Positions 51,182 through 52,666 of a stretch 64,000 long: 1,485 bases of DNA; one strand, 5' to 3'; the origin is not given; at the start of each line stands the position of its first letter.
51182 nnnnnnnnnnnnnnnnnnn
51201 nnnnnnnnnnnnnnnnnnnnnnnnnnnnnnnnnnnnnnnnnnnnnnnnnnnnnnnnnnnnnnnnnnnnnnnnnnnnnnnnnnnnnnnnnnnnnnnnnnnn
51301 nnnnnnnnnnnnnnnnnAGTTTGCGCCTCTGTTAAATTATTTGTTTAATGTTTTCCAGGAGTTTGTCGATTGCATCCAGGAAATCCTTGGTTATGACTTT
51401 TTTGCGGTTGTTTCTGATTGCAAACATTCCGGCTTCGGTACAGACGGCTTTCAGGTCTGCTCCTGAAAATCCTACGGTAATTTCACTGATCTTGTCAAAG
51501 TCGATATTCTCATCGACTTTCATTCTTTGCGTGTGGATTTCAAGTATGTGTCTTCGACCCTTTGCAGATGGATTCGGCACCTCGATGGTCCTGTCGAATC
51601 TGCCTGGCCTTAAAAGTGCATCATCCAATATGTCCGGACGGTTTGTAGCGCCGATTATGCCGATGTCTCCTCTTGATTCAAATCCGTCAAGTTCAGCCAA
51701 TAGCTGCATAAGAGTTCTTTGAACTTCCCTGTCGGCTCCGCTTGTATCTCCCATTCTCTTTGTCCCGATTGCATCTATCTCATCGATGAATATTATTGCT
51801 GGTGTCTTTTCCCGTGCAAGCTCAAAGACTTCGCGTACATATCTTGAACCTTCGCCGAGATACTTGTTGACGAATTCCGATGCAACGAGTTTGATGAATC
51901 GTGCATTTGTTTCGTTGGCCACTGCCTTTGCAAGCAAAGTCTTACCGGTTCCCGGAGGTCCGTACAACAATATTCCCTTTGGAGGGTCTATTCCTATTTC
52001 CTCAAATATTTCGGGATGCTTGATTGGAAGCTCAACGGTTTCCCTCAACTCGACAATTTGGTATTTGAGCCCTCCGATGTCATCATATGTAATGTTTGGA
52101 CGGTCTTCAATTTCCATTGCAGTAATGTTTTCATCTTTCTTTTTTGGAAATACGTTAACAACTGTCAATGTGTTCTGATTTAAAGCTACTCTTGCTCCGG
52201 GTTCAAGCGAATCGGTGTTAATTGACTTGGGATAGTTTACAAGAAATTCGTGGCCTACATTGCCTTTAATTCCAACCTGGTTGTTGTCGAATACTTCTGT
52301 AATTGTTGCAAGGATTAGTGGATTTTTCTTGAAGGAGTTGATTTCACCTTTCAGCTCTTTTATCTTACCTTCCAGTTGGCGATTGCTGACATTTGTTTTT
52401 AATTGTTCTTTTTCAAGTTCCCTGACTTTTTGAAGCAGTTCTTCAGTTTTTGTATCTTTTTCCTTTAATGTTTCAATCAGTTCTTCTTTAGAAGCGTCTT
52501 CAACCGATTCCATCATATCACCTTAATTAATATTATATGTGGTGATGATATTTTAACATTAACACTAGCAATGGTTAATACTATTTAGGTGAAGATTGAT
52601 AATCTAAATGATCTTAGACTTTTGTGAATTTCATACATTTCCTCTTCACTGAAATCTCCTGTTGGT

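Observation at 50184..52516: Tandem PAN-like AAA+ ATPases that both lack the proteasome-gating HbYX tail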

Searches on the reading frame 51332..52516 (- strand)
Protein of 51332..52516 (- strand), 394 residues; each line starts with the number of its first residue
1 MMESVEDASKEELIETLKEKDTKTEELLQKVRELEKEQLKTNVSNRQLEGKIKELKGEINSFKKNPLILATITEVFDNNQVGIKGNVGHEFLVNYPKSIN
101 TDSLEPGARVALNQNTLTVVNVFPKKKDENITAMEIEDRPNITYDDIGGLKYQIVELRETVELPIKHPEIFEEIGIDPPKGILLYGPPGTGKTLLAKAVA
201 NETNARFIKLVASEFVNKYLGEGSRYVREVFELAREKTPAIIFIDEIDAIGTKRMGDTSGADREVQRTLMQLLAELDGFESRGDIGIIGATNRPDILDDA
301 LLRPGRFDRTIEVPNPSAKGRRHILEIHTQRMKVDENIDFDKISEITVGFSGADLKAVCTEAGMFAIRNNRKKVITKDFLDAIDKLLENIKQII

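Call 4: search_protein_families(library=ncbifam, proteins=[window:51332-52516:-])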
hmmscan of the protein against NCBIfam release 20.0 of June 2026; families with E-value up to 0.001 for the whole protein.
window:51332-52516:- (394 aa): 29 families (the best 25 are shown)
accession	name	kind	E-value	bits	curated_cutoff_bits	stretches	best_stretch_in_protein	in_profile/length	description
NF003069.1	PRK03992.1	subfamily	1.2e-167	557.8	500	1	17-389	3-375/379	proteasome-activating nucleotidase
TIGR01242.2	TIGR01242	subfamily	2.3e-167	556.5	500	1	32-391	1-360/362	proteasome-activating nucleotidase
NF047748.1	PrtsmActNtasePan1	equivalog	8.3e-133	443.3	750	1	6-388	14-391/405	proteasome-activating nucleotidase Pan1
NF047747.1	PrtsmActNtasePan2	equivalog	9.2e-132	440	700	1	7-388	18-394/397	proteasome-activating nucleotidase Pan2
TIGR01241.2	FtsH_fam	equivalog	2.3e-93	314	600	1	136-387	153-403/598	ATP-dependent zinc metalloprotease FtsH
TIGR01243.1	CDC48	subfamily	9.3e-90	301.9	802.65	1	127-372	160-402/733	CDC48 family AAA ATPase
NF008004.0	PRK10733.1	equivalog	1.1e-67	228.5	1008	1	133-387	140-393/644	ATP-dependent zinc metalloprotease FtsH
TIGR03689.1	pup_AAA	equivalog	4.8e-66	223.5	504.75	2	69-330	109-379/512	proteasome ATPase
NF041006.2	cell_div_CdvC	equivalog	4.5e-54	183.8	650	1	58-372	30-328/370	cell division protein CdvC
NF042959.1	IteA_antiphage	equivalog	4.2e-37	128.2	510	1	165-386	111-324/367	anti-phage ATPase IteA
NF003229.0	PRK04195.1-5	equivalog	7.4e-11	41.4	280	1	179-259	44-122/413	replication factor C large subunit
NF009881.0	PRK13341.1-2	equivalog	3.8e-08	31.7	651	1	180-247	53-118/736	AAA family ATPase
TIGR03922.1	T7SS_EccA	equivalog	1.2e-07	30.7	466.65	1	180-315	313-450/557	type VII secretion AAA-ATPase EccA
NF003230.0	PRK04195.1-6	equivalog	3.5e-07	29.3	441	1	177-219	37-79/494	replication factor C large subunit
NF003226.0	PRK04195.1-1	equivalog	6.7e-07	28.6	588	1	180-254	41-115/405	replication factor C large subunit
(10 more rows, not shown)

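Call 5: search_protein_families(library=pfam, proteins=[window:51332-52516:-])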
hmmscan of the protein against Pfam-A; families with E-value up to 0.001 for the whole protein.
window:51332-52516:- (394 aa): 13 families
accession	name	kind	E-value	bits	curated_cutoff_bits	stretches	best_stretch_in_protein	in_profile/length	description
PF00004.35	AAA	-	1.4e-45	155.4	21.2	1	182-314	1-130/131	ATPase family associated with various cellular activities (AAA)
PF17862.7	AAA_lid_3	-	1.6e-15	56.8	27.2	1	337-380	1-44/45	AAA+ lid domain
PF16450.11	Prot_ATP_ID_OB_C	-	4.7e-08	33.2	23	1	70-124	2-56/56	Proteasomal ATPase OB C-terminal domain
PF13191.12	AAA_16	-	1.3e-06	29.5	32.6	1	176-207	21-55/167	AAA ATPase domain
PF07724.20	AAA_2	-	1.4e-06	28.9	27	1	182-273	6-99/166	AAA domain (Cdc48 subfamily)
PF07728.20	AAA_5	-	4.5e-06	27.2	22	1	182-264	2-92/139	AAA domain (dynein-related subfamily)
PF13401.12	AAA_22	-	1.3e-05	26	27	1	182-256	8-64/130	AAA domain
PF20720.3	nSTAND3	-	2.3e-05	24.6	27.2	1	182-328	20-152/155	Novel STAND NTPase 3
PF05496.18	RuvB_N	-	3.7e-05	24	27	1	181-249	35-95/159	Holliday junction DNA helicase RuvB P-loop domain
PF23902.1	AAA_lid_PRS2_C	-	0.00014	22.4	34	1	321-389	4-73/73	PRS2 AAA+ lid C-terminal domain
PF05673.19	DUF815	-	0.00033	20.3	23.8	1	178-246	52-115/249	Protein of unknown function (DUF815)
PF13173.12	AAA_14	-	0.00048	20.6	27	0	182-250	5-74/129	AAA domain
PF13521.12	AAA_28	-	0.00079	20.1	27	0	182-225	2-45/164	AAA domain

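Call 6: search_solved_structures(query=window:51332-52516:-, show_alignments=2, max_evalue=1e-40)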
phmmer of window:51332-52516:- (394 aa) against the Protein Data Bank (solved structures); distinct sequences matched with E-value up to 1e-40: 254 (the best 60 are shown).
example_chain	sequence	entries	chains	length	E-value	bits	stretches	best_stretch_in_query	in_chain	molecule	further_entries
5g4g_A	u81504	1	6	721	1.3e-142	478.7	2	137-388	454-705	VCP-LIKE ATPASE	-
5g4f_A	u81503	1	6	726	1.3e-142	478.6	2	137-388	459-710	VCP-LIKE ATPASE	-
5vc7_A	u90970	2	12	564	2.2e-142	477.9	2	137-388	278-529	VCP-like ATPase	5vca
9m4n_A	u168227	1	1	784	1.4e-140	471.9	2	137-384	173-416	Cell division control protein 48 homolog A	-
9m3v_A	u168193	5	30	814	1.6e-140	471.7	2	137-384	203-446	Cell division control protein 48 homolog A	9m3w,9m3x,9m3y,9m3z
6he5_H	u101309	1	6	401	1.7e-135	455.2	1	11-389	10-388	Proteasome-activating nucleotidase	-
6he8_H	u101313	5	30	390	7.1e-135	453.2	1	14-389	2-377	Proteasome-activating nucleotidase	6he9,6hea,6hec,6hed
7rlb_A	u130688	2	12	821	2.4e-134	451.4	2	137-376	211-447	Transitional endoplasmic reticulum ATPase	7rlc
7rlf_A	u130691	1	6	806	5.2e-134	450.3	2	137-376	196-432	Transitional endoplasmic reticulum ATPase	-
7lmy_A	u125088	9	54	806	5.3e-134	450.3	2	137-376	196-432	Transitional endoplasmic reticulum ATPase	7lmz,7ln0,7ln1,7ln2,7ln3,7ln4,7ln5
7rld_A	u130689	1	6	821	5.4e-134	450.3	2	137-376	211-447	Transitional endoplasmic reticulum ATPase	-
7rlh_A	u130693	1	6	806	1e-133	449.4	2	137-376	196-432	Transitional endoplasmic reticulum ATPase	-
7rlg_A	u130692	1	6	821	1.1e-133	449.3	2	137-376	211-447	Transitional endoplasmic reticulum ATPase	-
7rlj_A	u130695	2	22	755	1.1e-133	449.2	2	137-376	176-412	Transitional endoplasmic reticulum ATPase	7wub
8yka_A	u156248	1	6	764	1.2e-133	449.2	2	137-376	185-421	Transitional endoplasmic reticulum ATPase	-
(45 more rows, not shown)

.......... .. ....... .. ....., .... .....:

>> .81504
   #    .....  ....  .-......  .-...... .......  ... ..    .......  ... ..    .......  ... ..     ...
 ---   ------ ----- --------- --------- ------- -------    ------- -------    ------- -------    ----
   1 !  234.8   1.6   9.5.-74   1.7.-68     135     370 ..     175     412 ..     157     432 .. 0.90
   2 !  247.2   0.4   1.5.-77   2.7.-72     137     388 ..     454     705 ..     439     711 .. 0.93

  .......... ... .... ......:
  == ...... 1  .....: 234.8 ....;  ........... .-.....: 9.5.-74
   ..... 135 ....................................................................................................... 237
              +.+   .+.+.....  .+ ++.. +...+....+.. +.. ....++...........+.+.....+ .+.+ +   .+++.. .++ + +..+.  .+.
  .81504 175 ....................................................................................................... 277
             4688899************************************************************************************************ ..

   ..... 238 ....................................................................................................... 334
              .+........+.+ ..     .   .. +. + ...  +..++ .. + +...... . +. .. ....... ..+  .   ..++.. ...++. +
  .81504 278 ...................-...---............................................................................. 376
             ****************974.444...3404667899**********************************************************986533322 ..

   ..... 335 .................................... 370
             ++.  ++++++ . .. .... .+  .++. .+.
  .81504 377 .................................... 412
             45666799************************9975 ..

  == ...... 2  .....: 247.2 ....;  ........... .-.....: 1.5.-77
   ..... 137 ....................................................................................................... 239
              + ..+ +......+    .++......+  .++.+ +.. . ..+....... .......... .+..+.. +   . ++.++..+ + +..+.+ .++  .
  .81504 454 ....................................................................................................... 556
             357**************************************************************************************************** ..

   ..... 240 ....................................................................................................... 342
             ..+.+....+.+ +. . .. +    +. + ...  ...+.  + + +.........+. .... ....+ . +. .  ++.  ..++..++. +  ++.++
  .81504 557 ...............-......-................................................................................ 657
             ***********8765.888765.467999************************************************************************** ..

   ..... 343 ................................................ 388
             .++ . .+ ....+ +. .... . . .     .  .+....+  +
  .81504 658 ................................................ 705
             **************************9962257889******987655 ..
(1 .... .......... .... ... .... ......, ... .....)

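Call 8: find_homologous_proteins(query=window:51332-52516:-, max_evalue=1e-60)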
Query window:51332-52516:- (394 aa): 7086 proteins with E <= 1e-60 among 8000 candidates; the best 120 are listed.
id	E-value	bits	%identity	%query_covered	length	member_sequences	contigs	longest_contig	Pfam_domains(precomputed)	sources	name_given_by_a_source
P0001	1.2e-251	852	100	100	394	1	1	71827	PF07724.21,PF16450.12,PF00004.36,PF13401.13,PF17862.8,PF07728.21,PF20720.4,PF13191.13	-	-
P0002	1.7e-251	852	100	100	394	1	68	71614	PF07724.21,PF16450.12,PF00004.36,PF13401.13,PF17862.8,PF07728.21,PF20720.4,PF13191.13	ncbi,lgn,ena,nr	ncbi:MAG: proteasome-activating nucleotidase [Methanobrevibacter sp.]|nr:proteasome-activating nucle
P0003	3.0e-251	851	99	100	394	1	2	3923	PF07724.21,PF16450.12,PF00004.36,PF13401.13,PF17862.8,PF07728.21,PF20720.4,PF13191.13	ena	-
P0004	4.2e-251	850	99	100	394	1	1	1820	PF07724.21,PF16450.12,PF00004.36,PF13401.13,PF17862.8,PF07728.21,PF20720.4,PF13191.13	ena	-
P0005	5.2e-251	850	99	100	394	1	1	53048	PF07724.21,PF16450.12,PF00004.36,PF13401.13,PF17862.8,PF07728.21,PF20720.4,PF13191.13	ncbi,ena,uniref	ncbi:proteasome-activating nucleotidase [Methanobrevibacter sp.]|uniref:proteasome-activating nucleo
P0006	5.4e-251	850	99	100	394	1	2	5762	PF07724.21,PF16450.12,PF00004.36,PF13401.13,PF17862.8,PF07728.21,PF20720.4,PF13191.13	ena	-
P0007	6.8e-251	850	99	100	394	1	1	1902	PF07724.21,PF16450.12,PF00004.36,PF13401.13,PF17862.8,PF07728.21,PF20720.4,PF13191.13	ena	-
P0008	6.9e-251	850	99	100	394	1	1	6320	PF07724.21,PF16450.12,PF00004.36,PF13401.13,PF17862.8,PF07728.21,PF20720.4,PF13191.13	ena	-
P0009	7.6e-251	850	99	100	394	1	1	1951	PF07724.21,PF16450.12,PF00004.36,PF13401.13,PF17862.8,PF07728.21,PF20720.4,PF13191.13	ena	-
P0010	8.4e-251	849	99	100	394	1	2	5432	PF07724.21,PF16450.12,PF00004.36,PF13401.13,PF17862.8,PF07728.21,PF20720.4,PF13191.13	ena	-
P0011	9.3e-251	849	100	100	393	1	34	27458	PF07724.21,PF16450.12,PF00004.36,PF13401.13,PF17862.8,PF07728.21,PF20720.4,PF13191.13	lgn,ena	-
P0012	1.3e-250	849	99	100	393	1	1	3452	PF07724.21,PF16450.12,PF00004.36,PF13401.13,PF17862.8,PF07728.21,PF20720.4,PF13191.13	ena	-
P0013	2.0e-250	848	100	100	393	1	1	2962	PF07724.21,PF16450.12,PF00004.36,PF13401.13,PF17862.8,PF07728.21,PF20720.4,PF13191.13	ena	-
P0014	2.6e-250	848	99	100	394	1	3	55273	PF07724.21,PF16450.12,PF00004.36,PF13401.13,PF17862.8,PF07728.21,PF20720.4,PF13191.13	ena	-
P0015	3.7e-250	847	99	100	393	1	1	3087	PF07724.21,PF16450.12,PF00004.36,PF13401.13,PF17862.8,PF07728.21,PF20720.4,PF13191.13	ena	-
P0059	1.2e-204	698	83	98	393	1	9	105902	PF07724.21,PF16450.12,PF00004.36,PF13401.13,PF17862.8,PF07728.21,PF20720.4,PF13191.13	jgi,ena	-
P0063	2.8e-203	693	81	99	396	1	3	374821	PF07724.21,PF16450.12,PF00004.36,PF13401.13,PF05496.19,PF17862.8,PF07728.21,PF20720.4,PF13191.13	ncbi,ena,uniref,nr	ncbi:MAG: proteasome-activating nucleotidase [Methanobrevibacter sp.]|uniref:proteasome-activating n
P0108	1.5e-194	664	79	99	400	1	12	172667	PF07724.21,PF23902.1,PF16450.12,PF00004.36,PF13401.13,PF05496.19,PF17862.8,PF07728.21,PF20720.4,PF13191.13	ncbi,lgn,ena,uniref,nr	ncbi:proteasome-activating nucleotidase [uncultured Methanobrevibacter sp.]|uniref:proteasome-activa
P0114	1.9e-194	664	79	99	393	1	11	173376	PF07724.21,PF23902.1,PF16450.12,PF00004.36,PF13401.13,PF05496.19,PF17862.8,PF07728.21,PF20720.4,PF13191.13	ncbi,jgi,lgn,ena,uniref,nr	ncbi:MAG: AAA family ATPase [Methanobrevibacter sp.]|uniref:proteasome-activating nucleotidase n=1 T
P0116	2.2e-194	664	78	99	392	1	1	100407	PF07724.21,PF23902.1,PF16450.12,PF00004.36,PF13401.13,PF05496.19,PF17862.8,PF07728.21,PF20720.4,PF13191.13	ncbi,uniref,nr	ncbi:proteasome-activating nucleotidase [Methanobrevibacter sp.]|uniref:proteasome-activating nucleo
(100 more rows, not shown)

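Call 19: find_encoding_contigs(protein=P0063, flank=6000, max_places=2)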
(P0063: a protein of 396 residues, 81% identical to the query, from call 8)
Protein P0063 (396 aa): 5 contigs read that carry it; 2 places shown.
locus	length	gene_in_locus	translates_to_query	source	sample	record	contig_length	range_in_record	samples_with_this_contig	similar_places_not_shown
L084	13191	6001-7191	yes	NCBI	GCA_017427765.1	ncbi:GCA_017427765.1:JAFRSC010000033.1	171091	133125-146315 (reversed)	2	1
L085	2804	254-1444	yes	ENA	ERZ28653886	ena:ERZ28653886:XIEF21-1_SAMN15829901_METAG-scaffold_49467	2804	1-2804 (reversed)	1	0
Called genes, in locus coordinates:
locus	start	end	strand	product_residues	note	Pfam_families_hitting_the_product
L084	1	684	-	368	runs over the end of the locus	PF01497:Peripla_BP_2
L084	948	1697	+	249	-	PF02634:FdhD-NarQ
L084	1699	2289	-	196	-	PF01380:SIS, PF13580:SIS_2 (weak)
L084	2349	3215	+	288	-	PF00126:HTH_1 (weak)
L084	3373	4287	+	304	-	PF00294:PfkB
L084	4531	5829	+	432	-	PF01964:ThiC_Rad_SAM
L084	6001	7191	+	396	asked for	PF07728:AAA_5 (faint), PF20720:nSTAND3 (faint), PF16450:Prot_ATP_ID_OB_C, PF05496:RuvB_N (faint), PF13191:AAA_16 (faint), PF00004:AAA, PF07724:AAA_2 (weak), PF17862:AAA_lid_3, +1 more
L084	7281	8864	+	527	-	PF01921:tRNA-synt_1f, PF19269:Anticodon_2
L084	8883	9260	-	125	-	-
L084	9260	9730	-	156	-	PF00383:dCMP_cyt_deam_1, PF14437:MafB19-deam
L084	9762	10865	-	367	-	-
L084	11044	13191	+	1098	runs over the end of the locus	PF03833:PolC_DP2_N, PF24844:PolC_DP2_central, PF24846:PolC_DP2_cat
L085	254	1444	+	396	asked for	PF07728:AAA_5 (faint), PF20720:nSTAND3 (faint), PF16450:Prot_ATP_ID_OB_C, PF05496:RuvB_N (faint), PF13191:AAA_16 (faint), PF00004:AAA, PF07724:AAA_2 (weak), PF17862:AAA_lid_3, +1 more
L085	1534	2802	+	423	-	?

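Call 27: search_protein_representatives(protein=window:51332-52516:-)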
Query: 394 residues. Proteins with E-value up to 0.001 (for the whole library): 122993; up to 1e-10: 63946; up to 1e-30: 18805. The best 150 are listed.
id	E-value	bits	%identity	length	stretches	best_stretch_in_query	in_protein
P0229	2.4e-200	681.8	48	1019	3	141-370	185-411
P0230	3.1e-189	645.2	46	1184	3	141-389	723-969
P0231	3.6e-181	618.7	44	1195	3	139-387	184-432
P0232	5.2e-168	575.4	37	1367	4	139-391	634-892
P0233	1.6e-163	560.6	34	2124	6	161-367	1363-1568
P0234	9.6e-157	538.3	34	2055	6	156-371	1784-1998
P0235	3.3e-151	520.1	36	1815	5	164-342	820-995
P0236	3.8e-147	506.7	49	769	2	109-378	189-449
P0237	2.1e-146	504.3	48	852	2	23-375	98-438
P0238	2.5e-146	504.0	42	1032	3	140-381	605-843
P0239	3.4e-144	497.1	34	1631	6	155-364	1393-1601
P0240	6.2e-144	496.2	44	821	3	165-387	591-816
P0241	7.5e-144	495.9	49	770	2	132-391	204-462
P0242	2.1e-143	494.5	49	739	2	128-370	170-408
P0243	7.5e-143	492.6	41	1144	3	141-386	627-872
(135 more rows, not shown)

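Call 36: list_cluster_members(proteins=[P0002, P0123, P0124, P0136, P0146, P0126, P0207, P0114, P0108, P0175])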
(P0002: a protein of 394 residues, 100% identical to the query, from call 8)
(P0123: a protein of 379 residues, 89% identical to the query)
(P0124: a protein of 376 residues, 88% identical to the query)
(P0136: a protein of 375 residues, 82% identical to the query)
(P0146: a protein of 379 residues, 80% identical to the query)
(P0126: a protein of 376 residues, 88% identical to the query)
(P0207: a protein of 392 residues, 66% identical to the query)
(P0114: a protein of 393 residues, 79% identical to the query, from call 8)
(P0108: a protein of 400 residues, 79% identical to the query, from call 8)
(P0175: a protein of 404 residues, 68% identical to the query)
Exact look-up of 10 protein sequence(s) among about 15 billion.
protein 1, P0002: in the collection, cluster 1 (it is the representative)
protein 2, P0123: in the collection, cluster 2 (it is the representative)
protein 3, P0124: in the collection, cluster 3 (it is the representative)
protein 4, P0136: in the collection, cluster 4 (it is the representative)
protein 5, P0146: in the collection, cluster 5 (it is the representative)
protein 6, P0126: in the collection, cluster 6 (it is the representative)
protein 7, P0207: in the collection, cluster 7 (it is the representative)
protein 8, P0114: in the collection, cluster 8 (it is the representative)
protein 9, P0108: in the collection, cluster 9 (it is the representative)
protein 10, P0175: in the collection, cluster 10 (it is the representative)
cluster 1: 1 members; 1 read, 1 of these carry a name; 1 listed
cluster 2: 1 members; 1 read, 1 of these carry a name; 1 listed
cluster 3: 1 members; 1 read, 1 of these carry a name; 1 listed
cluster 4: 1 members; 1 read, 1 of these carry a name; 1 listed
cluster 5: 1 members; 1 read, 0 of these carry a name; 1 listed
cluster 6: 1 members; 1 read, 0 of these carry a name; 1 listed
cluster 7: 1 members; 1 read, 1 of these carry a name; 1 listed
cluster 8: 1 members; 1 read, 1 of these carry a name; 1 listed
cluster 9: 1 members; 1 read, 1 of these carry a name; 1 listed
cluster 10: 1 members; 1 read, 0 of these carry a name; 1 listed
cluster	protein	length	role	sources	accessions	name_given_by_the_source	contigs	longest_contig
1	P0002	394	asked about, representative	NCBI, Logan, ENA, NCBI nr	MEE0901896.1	MAG: proteasome-activating nucleotidase [Methanobrevibacter sp.] | proteasome-activating nucleotidase [Methanobrevibacter sp.]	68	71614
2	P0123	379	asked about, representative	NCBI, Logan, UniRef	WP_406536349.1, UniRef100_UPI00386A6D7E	proteasome-activating nucleotidase [Methanobrevibacter sp.] | proteasome-activating nucleotidase n=1 Tax=Methanobrevibacter sp. TaxID=66852 ...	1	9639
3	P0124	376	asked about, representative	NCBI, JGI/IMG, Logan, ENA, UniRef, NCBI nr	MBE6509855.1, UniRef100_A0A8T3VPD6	MAG: AAA family ATPase [Methanobrevibacter millerae] | Proteasome-activating nucleotidase n=1 Tax=Methanobrevibacter millerae TaxID=230361 ... | AAA family ATPase [Methanobrevibacter millerae]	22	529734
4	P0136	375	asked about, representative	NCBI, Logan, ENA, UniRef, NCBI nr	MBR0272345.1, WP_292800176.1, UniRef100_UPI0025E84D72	MAG: proteasome-activating nucleotidase [Methanobrevibacter sp.] | proteasome-activating nucleotidase n=1 Tax=Methanobrevibacter sp. TaxID=66852 ... | proteasome-activating nucleotidase [Methanobrevibacter sp.]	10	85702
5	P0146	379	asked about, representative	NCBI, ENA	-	-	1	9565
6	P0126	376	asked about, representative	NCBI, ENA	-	-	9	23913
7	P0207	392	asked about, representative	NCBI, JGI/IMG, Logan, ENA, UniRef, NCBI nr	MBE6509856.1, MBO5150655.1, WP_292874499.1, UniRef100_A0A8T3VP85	MAG: proteasome-activating nucleotidase [Methanobrevibacter sp.] | Proteasome-activating nucleotidase n=1 Tax=Methanobrevibacter millerae TaxID=230361 ... | proteasome-activating nucleotidase [Methanobrevibacter sp.]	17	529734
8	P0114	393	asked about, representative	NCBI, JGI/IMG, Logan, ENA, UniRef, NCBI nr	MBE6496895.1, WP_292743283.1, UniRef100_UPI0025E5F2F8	MAG: AAA family ATPase [Methanobrevibacter sp.] | proteasome-activating nucleotidase n=1 Tax=Methanobrevibacter sp. TaxID=66852 ... | proteasome-activating nucleotidase [Methanobrevibacter sp.]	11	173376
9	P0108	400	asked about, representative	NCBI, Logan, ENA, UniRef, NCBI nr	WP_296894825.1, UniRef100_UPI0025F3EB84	proteasome-activating nucleotidase [uncultured Methanobrevibacter sp.] | proteasome-activating nucleotidase n=1 Tax=uncultured Methanobrevibacter sp. TaxID=253161 ...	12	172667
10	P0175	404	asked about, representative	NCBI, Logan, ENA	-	-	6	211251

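Call 47: find_encoding_contigs(protein=P0114, flank=3500, max_places=1)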
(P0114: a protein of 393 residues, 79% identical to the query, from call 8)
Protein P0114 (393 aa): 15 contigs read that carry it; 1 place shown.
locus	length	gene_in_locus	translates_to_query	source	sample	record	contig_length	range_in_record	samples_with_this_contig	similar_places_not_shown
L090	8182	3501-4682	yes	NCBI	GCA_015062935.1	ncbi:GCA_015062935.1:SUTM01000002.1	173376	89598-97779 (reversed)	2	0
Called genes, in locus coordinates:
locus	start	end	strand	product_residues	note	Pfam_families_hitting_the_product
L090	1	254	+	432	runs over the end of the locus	PF01964:ThiC_Rad_SAM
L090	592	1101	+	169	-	-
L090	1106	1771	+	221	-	-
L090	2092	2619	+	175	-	-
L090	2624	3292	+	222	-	-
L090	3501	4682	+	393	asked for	PF07728:AAA_5 (faint), PF13401:AAA_22 (faint), PF16450:Prot_ATP_ID_OB_C, PF05496:RuvB_N (weak), PF00004:AAA, PF07724:AAA_2 (weak), PF23902:AAA_lid_PRS2_C (weak), PF17862:AAA_lid_3, +2 more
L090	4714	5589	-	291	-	PF02517:Rce1-like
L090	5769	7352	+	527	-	PF01921:tRNA-synt_1f, PF19269:Anticodon_2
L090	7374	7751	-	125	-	-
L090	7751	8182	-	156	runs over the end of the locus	PF00383:dCMP_cyt_deam_1, PF14437:MafB19-deam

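Call 48: find_encoding_contigs(protein=P0108, flank=3500, max_places=1)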
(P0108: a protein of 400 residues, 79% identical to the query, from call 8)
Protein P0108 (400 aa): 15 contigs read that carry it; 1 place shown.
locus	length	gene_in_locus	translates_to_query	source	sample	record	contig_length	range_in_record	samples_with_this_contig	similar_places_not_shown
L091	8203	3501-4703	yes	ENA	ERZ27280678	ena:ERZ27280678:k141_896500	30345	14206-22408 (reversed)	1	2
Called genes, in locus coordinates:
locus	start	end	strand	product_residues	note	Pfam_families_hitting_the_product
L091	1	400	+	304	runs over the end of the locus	PF00294:PfkB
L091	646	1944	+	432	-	PF01964:ThiC_Rad_SAM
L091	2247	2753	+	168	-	-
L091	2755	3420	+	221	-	-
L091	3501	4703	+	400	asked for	PF07728:AAA_5 (faint), PF16450:Prot_ATP_ID_OB_C, PF05496:RuvB_N (weak), PF00004:AAA, PF07724:AAA_2 (weak), PF20720:nSTAND3 (weak), PF23902:AAA_lid_PRS2_C (weak), PF17862:AAA_lid_3, +2 more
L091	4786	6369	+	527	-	PF01921:tRNA-synt_1f, PF19269:Anticodon_2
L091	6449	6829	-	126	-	-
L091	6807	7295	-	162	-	PF00383:dCMP_cyt_deam_1, PF14437:MafB19-deam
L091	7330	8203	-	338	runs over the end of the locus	-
